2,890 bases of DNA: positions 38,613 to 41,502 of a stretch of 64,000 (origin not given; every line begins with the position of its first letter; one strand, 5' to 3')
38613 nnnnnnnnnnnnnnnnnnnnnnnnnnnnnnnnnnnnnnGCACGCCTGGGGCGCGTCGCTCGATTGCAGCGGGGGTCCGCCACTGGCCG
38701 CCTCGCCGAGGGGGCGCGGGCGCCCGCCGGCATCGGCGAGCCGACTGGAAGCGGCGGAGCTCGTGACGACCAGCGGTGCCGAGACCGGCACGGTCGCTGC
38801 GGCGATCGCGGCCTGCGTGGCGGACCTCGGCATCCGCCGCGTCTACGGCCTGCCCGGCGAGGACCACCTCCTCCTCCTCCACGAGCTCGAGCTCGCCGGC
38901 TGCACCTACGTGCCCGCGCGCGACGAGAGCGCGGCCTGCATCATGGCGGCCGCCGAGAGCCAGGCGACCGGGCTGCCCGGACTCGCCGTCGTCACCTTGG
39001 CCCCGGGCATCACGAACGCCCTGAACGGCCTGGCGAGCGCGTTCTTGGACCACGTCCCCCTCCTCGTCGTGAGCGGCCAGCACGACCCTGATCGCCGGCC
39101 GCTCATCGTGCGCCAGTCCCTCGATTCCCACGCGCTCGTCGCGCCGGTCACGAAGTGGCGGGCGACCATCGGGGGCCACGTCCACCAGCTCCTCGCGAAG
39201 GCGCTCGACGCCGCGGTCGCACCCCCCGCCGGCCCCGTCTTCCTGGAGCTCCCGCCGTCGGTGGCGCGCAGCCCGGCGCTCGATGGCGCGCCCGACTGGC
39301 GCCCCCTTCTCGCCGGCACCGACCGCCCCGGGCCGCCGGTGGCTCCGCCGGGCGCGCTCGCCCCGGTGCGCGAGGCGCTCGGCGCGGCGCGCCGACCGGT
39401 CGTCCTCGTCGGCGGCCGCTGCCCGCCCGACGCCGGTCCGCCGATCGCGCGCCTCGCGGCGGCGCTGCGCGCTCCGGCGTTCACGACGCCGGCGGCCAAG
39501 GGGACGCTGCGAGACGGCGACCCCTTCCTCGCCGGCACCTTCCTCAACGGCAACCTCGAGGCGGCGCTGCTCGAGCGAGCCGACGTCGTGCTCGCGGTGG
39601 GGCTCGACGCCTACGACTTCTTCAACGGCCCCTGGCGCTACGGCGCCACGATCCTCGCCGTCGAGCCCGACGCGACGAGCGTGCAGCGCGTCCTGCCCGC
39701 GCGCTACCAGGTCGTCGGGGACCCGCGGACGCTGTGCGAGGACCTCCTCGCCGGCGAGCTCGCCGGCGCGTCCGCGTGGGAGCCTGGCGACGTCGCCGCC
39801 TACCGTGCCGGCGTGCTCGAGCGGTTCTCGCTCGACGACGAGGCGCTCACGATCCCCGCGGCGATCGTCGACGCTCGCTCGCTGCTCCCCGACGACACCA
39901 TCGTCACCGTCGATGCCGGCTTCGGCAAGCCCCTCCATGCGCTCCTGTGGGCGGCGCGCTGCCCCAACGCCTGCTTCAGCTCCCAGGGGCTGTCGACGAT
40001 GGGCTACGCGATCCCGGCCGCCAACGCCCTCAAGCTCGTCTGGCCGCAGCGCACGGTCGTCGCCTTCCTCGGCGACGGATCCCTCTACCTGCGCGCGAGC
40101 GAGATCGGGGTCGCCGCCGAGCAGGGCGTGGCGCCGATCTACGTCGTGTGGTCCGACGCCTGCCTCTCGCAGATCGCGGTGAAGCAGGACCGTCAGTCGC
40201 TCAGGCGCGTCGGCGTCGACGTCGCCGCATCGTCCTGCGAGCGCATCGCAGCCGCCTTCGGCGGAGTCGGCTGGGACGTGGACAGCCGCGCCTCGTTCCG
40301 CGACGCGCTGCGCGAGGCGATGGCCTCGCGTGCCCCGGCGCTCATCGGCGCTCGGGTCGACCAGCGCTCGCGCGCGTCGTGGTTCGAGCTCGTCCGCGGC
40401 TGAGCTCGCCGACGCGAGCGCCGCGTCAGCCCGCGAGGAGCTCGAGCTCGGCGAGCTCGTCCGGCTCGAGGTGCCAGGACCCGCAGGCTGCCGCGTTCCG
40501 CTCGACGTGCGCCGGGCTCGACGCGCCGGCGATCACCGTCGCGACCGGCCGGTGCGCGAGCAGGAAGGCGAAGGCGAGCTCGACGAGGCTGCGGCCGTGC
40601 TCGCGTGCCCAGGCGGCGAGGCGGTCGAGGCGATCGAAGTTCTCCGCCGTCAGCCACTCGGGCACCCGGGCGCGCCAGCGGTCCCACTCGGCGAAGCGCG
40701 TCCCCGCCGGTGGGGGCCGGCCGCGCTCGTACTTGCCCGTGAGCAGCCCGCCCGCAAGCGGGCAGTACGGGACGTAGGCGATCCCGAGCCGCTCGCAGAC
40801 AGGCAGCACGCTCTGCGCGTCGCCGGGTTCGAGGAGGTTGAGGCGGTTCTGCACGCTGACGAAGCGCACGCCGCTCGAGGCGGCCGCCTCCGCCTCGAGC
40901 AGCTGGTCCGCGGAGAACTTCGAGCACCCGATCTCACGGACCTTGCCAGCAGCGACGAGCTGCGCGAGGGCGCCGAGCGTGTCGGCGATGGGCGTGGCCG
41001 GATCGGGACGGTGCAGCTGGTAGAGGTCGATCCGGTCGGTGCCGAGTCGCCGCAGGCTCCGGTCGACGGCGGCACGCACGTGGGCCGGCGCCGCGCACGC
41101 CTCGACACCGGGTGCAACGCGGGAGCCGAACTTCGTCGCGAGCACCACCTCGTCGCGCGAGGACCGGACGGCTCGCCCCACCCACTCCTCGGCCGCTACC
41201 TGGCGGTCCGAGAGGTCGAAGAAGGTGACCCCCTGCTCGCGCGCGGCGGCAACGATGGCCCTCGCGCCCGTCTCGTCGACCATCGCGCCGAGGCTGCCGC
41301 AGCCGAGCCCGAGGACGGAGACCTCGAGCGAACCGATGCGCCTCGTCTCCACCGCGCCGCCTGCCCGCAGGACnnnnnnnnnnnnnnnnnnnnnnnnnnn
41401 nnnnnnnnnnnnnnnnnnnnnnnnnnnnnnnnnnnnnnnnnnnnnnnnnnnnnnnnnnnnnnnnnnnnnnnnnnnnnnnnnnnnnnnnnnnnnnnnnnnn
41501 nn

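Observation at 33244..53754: ~20-kb catabolic island with triplicated MmgE/PrpD and triplicated ThDP enzymes, substrate unknown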

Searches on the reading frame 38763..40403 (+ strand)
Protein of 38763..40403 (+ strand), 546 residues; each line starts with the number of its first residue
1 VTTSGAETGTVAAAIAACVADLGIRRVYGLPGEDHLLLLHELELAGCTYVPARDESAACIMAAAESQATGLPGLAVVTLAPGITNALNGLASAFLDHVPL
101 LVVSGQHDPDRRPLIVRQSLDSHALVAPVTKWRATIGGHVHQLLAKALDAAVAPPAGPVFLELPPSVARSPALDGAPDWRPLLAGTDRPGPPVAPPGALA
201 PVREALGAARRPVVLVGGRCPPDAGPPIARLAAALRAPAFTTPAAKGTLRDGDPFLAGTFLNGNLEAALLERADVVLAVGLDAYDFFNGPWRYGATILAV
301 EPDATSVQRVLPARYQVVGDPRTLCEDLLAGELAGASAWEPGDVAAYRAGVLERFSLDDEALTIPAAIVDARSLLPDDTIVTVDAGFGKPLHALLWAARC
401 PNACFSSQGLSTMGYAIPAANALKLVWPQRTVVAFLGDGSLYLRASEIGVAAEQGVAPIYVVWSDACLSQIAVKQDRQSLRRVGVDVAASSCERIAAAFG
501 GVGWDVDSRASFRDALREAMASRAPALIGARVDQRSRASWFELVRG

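Call 7: search_protein_families(library=pfam, proteins=[window:38763-40403:+], max_evalue=0.001)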
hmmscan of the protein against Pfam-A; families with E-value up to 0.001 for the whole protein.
window:38763-40403:+ (546 aa): 3 families
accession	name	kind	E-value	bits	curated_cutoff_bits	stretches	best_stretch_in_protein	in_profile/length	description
PF02776.23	TPP_enzyme_N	-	5.4e-27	94.4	26.8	1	10-113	2-106/119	Thiamine pyrophosphate enzyme, N-terminal TPP binding domain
PF02775.26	TPP_enzyme_C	-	8.2e-24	84.6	21.9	1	395-528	7-149/151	Thiamine pyrophosphate enzyme, C-terminal TPP binding domain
PF00205.28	TPP_enzyme_M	-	3.7e-18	66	30.4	1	202-328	4-137/137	Thiamine pyrophosphate enzyme, central domain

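Call 10: search_protein_families(library=ncbifam, proteins=[window:38763-40403:+], max_evalue=0.00001)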
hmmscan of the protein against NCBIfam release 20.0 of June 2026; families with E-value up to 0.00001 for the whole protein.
window:38763-40403:+ (546 aa): 51 families (the best 25 are shown)
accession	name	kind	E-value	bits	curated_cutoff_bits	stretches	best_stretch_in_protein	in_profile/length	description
NF006187.0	PRK08322.1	equivalog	5.6e-72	242.9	509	1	13-535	6-531/548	acetolactate synthase large subunit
NF006052.0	PRK08199.1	subfamily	1.8e-64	218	539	1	9-536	8-541/559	thiamine pyrophosphate protein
NF005712.0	PRK07524.1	subfamily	2.4e-63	214.4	500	1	9-534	3-531/536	5-guanidino-2-oxopentanoate decarboxylase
NF006378.0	PRK08617.1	equivalog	8.6e-57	192.7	510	1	10-536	9-542/556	acetolactate synthase AlsS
TIGR00118.1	acolac_lg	equivalog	1.4e-54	185.5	538.35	1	12-536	4-538/557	biosynthetic-type acetolactate synthase large subunit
TIGR02418.1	acolac_catab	equivalog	1.2e-53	182.4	551.1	1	13-535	3-532/539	acetolactate synthase AlsS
NF006319.0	PRK08527.1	equivalog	5.2e-48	163.8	905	1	14-534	9-540/565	acetolactate synthase large subunit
NF004710.0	PRK06048.1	equivalog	1.8e-46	158.7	976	1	7-536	6-541/561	acetolactate synthase large subunit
NF006122.0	PRK08266.1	subfamily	3.1e-45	154.7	571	1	9-544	4-536/543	hypothetical protein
NF004919.0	PRK06276.1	equivalog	3.1e-43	148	866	1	12-535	4-541/582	acetolactate synthase large subunit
NF005039.0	PRK06456.1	equivalog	1.5e-42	145.8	868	1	16-535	9-547/572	acetolactate synthase large subunit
NF058623.1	HdaclCoAlyACT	equivalog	5.2e-42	144.2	600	2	6-281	7-278/575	2-hydroxyacyl-CoA lyase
NF006016.1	PRK08155.1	equivalog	9e-42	143.2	870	1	12-536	6-536/554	acetolactate synthase large subunit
NF005936.0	PRK07979.1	equivalog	1.5e-39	135.8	1080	1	13-522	8-534/574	acetolactate synthase 3 large subunit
NF004516.0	PRK05858.1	equivalog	4.5e-39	134.4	587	1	13-534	15-537/548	acetolactate synthase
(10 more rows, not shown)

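Call 14: search_solved_structures(query=window:38763-40403:+, max_evalue=1e-10)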
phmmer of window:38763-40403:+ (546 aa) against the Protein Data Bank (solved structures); distinct sequences matched with E-value up to 1e-10: 136 (the best 60 are shown).
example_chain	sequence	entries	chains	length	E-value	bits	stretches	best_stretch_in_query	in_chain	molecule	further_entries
9zgl_A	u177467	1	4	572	5.7e-49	170.6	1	18-535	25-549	Ancestral acetolactate synthase, catabolic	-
13bb_A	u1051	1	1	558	2.6e-45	158.5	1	14-539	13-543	acetolactate synthase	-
4rjj_A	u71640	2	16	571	2.2e-44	155.5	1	13-535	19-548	Acetolactate synthase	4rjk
4rji_A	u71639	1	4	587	2.4e-44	155.3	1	13-535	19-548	Acetolactate synthase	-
5d6r_B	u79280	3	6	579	5.3e-43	150.9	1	19-536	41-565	Acetolactate synthase, catabolic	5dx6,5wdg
1ozf_A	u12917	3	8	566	7e-43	150.5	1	19-536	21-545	Acetolactate synthase, catabolic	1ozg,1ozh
24pi_A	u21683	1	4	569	2.2e-41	145.6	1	15-534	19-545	Ancestral acetolactate synthase, catabolic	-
1upa_A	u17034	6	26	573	8.8e-35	123.8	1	7-476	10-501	CARBOXYETHYLARGININE SYNTHASE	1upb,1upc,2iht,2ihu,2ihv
6lpi_A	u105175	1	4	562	7.9e-33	117.3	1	3-537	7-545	Acetolactate synthase isozyme 1 large subunit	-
8xod_A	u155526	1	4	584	8.6e-30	107.3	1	14-533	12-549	BbmA-G484F complex with CBOA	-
8x3x_A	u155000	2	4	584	8.7e-30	107.3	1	14-533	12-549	BbmA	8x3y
7pt3_A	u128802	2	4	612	2e-29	106.1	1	9-282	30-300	2-hydroxyacyl-CoA lyase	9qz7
9qz5_A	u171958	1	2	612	3.1e-29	105.4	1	9-282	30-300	2-hydroxyacyl-CoA lyase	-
7pt2_A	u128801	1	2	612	3.8e-29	105.1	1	9-282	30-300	2-hydroxyacyl-CoA lyase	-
7pt1_A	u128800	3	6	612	4e-29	105.1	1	9-282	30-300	2-hydroxyacyl-CoA lyase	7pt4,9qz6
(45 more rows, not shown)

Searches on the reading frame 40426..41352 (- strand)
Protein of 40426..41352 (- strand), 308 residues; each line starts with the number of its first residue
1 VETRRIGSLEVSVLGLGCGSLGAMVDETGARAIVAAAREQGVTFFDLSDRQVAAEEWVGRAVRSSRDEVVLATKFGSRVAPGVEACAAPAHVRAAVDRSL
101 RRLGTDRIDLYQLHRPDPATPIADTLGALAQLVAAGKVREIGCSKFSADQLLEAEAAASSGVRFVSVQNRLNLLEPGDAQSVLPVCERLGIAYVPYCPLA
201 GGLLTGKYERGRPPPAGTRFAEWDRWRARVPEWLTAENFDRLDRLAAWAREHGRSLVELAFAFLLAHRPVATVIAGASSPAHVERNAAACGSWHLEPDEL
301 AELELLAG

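Call 7: search_protein_families(library=pfam, proteins=[window:40426-41352:-], max_evalue=0.001)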
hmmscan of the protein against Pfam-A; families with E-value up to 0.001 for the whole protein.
window:40426-41352:- (308 aa): 1 family
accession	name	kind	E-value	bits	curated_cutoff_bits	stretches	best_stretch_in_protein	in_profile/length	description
PF00248.27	Aldo_ket_red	-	2.5e-67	227.5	24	1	14-304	2-287/291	Aldo/keto reductase family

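Call 10: search_protein_families(library=ncbifam, proteins=[window:40426-41352:-], max_evalue=0.00001)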
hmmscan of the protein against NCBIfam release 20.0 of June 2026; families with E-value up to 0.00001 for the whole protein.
window:40426-41352:- (308 aa): 7 families
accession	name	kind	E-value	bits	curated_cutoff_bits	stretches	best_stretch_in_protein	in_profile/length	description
NF007388.0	PRK09912.1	subfamily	2.3e-34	118.8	448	1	24-303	39-328/346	L-glyceraldehyde 3-phosphate reductase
NF007695.0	PRK10376.1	subfamily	4.2e-25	88.4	280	1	17-201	29-217/290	oxidoreductase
TIGR01293.1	Kv_beta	subfamily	5.6e-24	84.8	365.4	1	8-286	10-297/319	voltage-dependent potassium channel subunit beta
NF007912.0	PRK10625.1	equivalog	4.5e-23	82.2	415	1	7-304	9-335/346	NADP(H)-dependent aldo-keto reductase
NF049922.1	MethglyxlRedYdjG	equivalog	5.4e-23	81.5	550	1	10-290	12-305/326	NADH-dependent methylglyoxal reductase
NF008377.0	PRK11172.1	equivalog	9.5e-08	31.6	327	1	55-201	42-183/267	2,5-didehydrogluconate reductase DkgB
NF008598.0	PRK11565.1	equivalog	3.5e-06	26.3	425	1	16-151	18-145/275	2,5-didehydrogluconate reductase DkgA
